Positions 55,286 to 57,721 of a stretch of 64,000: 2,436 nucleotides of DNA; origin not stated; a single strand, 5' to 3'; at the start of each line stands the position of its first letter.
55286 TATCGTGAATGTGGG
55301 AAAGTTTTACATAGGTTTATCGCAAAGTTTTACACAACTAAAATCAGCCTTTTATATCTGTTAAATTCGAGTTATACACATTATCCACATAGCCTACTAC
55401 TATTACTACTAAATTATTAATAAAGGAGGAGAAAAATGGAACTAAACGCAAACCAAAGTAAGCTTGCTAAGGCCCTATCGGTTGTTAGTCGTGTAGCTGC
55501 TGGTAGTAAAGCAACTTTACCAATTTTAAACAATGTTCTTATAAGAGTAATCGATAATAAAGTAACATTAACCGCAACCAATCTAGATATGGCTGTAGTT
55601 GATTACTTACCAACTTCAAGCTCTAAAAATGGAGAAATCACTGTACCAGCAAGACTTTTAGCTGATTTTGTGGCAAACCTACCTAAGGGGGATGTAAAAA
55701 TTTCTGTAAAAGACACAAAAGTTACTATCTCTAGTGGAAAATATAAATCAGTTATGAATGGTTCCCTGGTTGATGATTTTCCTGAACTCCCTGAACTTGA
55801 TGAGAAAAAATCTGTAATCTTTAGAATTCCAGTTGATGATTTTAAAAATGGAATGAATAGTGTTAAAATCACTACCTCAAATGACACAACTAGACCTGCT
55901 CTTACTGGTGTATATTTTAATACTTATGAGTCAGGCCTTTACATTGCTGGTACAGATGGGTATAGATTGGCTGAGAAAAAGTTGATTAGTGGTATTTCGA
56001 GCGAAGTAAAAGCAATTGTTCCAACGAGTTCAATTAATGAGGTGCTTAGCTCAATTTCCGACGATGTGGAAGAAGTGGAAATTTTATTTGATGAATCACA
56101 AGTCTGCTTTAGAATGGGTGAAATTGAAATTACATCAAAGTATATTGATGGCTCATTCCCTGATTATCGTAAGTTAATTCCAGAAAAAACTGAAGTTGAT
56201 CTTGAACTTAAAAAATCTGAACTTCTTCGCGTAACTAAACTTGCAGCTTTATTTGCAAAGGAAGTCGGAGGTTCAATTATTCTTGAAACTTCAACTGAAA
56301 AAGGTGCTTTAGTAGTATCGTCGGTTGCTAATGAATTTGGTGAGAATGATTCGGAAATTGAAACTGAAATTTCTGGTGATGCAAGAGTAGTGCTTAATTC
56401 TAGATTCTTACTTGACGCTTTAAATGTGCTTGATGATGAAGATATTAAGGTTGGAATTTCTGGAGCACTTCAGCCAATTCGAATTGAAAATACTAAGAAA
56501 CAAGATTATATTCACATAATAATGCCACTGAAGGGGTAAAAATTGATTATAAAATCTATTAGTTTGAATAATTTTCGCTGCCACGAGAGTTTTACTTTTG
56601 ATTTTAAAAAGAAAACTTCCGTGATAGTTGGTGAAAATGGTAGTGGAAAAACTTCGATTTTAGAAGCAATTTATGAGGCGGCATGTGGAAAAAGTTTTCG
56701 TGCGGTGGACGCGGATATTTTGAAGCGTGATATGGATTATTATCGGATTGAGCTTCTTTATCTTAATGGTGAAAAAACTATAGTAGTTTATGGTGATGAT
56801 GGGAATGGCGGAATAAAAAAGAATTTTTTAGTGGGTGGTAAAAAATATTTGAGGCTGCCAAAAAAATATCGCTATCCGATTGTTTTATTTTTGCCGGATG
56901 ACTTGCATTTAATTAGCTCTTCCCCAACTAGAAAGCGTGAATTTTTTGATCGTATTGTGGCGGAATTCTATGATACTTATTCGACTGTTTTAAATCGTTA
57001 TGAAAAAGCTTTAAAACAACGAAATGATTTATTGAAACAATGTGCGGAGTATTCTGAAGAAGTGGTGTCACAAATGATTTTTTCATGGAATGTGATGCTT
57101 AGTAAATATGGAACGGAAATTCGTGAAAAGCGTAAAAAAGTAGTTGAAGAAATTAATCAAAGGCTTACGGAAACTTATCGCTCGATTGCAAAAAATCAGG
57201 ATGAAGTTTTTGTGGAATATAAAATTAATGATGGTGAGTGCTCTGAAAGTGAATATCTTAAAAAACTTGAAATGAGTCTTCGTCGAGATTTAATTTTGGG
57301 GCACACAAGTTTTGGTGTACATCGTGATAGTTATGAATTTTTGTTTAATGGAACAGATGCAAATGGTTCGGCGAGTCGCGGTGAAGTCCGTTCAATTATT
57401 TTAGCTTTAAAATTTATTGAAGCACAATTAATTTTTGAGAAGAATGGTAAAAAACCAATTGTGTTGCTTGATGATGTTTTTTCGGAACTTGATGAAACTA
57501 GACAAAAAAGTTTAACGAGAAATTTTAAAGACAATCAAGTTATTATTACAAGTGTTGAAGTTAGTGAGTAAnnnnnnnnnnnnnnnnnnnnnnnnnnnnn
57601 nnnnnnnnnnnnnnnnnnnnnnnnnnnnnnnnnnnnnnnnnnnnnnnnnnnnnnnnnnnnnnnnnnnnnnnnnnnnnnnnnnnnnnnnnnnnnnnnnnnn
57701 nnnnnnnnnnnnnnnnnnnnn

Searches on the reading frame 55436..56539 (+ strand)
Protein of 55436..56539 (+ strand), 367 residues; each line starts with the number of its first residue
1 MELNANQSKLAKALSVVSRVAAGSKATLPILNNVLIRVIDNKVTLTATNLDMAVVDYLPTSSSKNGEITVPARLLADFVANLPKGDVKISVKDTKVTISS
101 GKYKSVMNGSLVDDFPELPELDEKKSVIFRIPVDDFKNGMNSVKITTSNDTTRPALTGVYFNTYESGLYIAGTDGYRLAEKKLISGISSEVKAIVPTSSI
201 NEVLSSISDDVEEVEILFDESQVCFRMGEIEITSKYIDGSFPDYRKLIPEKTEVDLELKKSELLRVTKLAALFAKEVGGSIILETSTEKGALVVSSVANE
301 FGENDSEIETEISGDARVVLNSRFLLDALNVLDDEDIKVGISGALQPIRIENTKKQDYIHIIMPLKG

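Call 14: search_protein_families(library=pfam, proteins=[window:55436-56539:+], max_evalue=0.001)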
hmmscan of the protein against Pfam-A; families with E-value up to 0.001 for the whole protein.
window:55436-56539:+ (367 aa): 3 families
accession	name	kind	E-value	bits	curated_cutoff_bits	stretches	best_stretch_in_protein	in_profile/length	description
PF02767.21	DNA_pol3_beta_2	-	2.4e-32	112.1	27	2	131-243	2-116/116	DNA polymerase III beta subunit, central domain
PF00712.24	DNA_pol3_beta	-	6.9e-32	110.6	24.4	2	1-119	1-120/120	DNA polymerase III beta subunit, N-terminal domain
PF02768.20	DNA_pol3_beta_3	-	5.6e-16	58.9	27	1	245-365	1-120/121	DNA polymerase III beta subunit, C-terminal domain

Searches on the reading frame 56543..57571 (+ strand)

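Call 14: search_protein_families(library=pfam, proteins=[window:56543-57571:+], max_evalue=0.001)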
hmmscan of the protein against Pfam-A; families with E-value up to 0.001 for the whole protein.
window:56543-57571:+ (342 aa): 7 families
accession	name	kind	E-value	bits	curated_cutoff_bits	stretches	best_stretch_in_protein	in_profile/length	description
PF02463.25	SMC_N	-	2.1e-18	67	40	2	3-44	2-46/220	RecF/RecN/SMC N terminal domain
PF13476.12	AAA_23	-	2e-14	55.1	27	1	5-208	1-197/201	AAA domain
PF13175.12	AAA_15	-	2.1e-14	54.4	32.1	1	1-214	1-189/374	AAA ATPase domain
PF13304.12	AAA_21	-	2.4e-05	25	27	1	27-337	3-297/304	AAA domain, putative AbiEii toxin, Type IV TA system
PF13555.12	AAA_29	-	9.6e-05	22.5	27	1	6-45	4-44/61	P-loop containing region of AAA domain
PF20720.3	nSTAND3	-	0.00042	20.5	27.2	0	23-85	17-72/155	Novel STAND NTPase 3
PF00005.33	ABC_tran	-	0.00061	20.8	25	0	23-46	11-34/137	ABC transporter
